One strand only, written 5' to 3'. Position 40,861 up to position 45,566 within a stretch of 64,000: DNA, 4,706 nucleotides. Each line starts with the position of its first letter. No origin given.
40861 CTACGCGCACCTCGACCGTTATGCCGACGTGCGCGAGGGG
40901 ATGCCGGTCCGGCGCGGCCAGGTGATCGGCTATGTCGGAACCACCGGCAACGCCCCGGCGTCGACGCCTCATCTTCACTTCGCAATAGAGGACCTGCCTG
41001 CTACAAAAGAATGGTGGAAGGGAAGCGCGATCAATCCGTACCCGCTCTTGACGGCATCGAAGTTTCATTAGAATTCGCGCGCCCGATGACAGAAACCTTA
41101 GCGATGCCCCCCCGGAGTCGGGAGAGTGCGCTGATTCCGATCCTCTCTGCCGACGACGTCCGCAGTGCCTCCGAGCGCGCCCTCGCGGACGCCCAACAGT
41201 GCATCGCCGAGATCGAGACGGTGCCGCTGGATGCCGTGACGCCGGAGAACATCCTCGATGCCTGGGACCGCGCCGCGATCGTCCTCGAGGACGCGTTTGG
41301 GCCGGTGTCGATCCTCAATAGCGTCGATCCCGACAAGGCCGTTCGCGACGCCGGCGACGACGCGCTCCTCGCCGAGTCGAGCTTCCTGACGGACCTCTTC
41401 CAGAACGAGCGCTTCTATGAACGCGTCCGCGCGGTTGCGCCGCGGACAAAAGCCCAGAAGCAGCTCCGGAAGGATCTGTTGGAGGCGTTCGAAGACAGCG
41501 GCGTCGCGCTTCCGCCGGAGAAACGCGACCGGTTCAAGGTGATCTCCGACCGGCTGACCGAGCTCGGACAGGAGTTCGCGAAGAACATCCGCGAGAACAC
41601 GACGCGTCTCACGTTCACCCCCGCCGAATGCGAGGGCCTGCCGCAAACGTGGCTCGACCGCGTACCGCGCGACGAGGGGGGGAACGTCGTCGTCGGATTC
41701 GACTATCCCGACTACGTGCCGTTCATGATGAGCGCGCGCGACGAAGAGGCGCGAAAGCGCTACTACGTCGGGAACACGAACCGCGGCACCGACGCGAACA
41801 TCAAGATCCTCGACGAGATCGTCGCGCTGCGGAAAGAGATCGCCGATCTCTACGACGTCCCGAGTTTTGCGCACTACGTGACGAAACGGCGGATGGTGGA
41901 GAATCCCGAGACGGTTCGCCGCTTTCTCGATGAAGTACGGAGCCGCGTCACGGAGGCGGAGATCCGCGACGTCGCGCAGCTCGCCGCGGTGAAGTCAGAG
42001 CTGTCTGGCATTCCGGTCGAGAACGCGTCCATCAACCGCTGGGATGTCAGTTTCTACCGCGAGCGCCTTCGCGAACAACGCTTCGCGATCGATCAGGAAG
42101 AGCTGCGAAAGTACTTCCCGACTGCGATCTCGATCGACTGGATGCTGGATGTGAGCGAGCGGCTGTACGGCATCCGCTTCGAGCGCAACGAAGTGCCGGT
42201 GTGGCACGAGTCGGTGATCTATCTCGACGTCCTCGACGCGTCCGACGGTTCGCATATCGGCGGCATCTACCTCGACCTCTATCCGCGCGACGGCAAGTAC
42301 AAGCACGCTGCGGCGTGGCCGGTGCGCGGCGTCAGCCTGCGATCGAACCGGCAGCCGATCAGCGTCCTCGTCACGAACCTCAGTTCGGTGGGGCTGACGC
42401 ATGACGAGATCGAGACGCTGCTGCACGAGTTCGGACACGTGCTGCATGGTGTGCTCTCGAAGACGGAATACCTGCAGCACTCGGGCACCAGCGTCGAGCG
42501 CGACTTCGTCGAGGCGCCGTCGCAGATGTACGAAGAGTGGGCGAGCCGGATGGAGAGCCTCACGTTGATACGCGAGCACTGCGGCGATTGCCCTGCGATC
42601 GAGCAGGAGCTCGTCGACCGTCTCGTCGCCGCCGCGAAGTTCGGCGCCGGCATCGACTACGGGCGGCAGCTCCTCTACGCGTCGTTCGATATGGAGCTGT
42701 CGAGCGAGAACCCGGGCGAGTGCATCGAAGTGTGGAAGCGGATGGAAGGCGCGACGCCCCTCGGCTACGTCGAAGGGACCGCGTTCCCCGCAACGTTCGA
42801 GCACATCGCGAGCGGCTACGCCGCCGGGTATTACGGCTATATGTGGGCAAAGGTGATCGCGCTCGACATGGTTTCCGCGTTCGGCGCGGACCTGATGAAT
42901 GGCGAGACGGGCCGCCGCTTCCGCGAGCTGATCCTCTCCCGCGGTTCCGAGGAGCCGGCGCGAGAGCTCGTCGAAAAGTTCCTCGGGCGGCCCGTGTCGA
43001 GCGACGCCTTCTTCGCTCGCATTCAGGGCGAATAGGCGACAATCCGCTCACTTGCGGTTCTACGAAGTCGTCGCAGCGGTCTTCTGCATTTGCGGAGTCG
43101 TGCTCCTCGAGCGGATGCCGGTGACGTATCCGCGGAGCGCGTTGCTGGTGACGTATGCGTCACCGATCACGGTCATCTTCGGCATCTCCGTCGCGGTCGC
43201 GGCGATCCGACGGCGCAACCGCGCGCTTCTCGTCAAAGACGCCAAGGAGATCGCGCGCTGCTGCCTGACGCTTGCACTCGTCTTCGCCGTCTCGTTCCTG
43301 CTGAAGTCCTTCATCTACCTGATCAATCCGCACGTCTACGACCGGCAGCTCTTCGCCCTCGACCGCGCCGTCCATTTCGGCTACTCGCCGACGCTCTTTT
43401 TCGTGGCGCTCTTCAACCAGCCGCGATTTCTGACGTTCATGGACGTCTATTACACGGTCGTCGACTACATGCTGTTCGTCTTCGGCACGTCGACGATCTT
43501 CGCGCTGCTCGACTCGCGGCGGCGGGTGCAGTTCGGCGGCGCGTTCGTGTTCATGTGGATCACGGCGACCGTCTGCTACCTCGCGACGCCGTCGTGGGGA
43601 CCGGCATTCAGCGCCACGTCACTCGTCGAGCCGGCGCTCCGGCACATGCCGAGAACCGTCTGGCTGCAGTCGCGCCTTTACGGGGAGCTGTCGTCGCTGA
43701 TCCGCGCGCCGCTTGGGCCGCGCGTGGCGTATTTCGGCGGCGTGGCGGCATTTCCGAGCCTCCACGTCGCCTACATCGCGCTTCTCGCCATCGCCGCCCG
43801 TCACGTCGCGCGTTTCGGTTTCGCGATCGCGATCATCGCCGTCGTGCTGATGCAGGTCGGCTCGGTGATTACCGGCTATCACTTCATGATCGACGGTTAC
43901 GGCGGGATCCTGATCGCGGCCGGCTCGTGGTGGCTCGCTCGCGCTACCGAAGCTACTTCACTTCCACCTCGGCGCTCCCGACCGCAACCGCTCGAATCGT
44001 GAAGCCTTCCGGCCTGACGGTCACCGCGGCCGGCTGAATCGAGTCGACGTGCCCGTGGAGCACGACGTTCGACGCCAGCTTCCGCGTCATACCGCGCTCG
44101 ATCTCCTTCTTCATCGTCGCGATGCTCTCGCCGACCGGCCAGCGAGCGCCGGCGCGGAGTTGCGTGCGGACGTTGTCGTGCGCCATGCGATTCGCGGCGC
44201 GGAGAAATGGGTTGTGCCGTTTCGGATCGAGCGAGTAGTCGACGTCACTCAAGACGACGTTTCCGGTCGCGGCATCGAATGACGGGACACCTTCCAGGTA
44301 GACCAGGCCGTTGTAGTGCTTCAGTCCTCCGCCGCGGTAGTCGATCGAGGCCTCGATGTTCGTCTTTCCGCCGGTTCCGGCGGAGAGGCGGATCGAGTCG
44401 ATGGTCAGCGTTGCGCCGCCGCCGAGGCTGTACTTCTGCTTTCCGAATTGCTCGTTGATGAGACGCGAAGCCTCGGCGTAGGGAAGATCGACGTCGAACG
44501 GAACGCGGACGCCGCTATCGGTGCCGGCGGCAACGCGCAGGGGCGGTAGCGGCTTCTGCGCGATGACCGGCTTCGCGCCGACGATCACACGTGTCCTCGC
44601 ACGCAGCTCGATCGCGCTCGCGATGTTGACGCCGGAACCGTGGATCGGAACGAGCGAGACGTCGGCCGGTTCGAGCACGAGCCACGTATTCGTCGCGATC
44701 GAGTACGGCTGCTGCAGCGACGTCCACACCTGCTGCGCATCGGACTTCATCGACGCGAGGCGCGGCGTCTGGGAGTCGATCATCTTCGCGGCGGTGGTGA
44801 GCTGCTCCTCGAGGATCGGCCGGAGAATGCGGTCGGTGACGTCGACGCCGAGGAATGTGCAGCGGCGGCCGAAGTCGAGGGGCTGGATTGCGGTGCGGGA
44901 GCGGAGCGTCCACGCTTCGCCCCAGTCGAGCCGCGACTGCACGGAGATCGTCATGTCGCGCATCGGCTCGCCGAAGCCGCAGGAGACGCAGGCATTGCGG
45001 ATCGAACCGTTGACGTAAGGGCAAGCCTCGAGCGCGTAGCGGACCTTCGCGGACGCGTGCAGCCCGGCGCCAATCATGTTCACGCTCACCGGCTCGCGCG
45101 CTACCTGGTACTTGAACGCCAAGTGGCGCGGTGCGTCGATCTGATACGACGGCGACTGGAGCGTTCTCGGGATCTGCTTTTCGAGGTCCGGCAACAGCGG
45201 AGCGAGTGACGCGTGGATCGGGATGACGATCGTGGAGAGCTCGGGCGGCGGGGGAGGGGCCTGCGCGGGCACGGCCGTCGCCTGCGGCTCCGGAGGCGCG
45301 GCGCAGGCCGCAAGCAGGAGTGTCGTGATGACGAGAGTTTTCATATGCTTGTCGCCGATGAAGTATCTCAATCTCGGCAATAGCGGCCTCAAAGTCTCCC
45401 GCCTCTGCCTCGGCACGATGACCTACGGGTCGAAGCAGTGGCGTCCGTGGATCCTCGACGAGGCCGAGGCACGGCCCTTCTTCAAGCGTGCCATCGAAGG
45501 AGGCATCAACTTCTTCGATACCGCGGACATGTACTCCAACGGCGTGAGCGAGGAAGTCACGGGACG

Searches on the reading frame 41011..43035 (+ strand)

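Call 26: search_protein_families(library=pfam, proteins=[window:41011-43035:+], max_evalue=0.0001)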
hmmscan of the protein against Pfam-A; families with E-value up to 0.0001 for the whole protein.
window:41011-43035:+ (674 aa): 1 family
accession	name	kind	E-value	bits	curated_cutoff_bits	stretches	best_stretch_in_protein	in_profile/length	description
PF01432.26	Peptidase_M3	-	7.7e-101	339.1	27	1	238-670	1-454/457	Peptidase family M3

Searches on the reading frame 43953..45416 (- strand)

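Call 26: search_protein_families(library=pfam, proteins=[window:43953-45416:-], max_evalue=0.0001)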
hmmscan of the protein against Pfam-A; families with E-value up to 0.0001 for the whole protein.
window:43953-45416:- (487 aa): 1 family
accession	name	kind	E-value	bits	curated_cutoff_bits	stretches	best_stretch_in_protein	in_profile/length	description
PF14356.11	DUF4403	-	2.7e-76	257.4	28.3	1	60-486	2-425/425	Domain of unknown function (DUF4403)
